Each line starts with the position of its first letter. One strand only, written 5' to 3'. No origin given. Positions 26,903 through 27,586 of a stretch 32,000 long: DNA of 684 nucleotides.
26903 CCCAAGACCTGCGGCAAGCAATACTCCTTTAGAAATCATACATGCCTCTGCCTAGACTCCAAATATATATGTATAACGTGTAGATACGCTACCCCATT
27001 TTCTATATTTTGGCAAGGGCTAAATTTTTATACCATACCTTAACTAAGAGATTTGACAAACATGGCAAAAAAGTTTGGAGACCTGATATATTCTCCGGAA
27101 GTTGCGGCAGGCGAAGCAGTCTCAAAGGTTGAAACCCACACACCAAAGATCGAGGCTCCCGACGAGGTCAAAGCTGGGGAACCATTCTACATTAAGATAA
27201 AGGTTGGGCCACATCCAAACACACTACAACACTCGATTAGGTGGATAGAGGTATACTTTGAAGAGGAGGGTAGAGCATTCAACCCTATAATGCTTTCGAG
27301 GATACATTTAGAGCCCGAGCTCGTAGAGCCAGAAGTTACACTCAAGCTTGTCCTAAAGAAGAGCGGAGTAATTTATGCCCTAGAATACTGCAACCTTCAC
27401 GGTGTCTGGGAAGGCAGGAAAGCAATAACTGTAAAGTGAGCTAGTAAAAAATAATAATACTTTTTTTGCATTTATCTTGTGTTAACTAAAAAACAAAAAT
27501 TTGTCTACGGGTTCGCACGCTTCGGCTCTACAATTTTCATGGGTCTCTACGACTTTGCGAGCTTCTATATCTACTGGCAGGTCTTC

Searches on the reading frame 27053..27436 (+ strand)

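Call 55: search_protein_families(library=pfam, proteins=[window:27053-27436:+], max_evalue=0.00001)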
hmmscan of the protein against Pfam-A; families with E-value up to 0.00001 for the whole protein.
window:27053-27436:+ (128 aa): 1 family
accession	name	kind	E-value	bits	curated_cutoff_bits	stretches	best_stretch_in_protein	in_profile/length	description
PF01880.24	Desulfoferrodox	-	1.1e-32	112.9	22.2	1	24-121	4-97/98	Desulfoferrodoxin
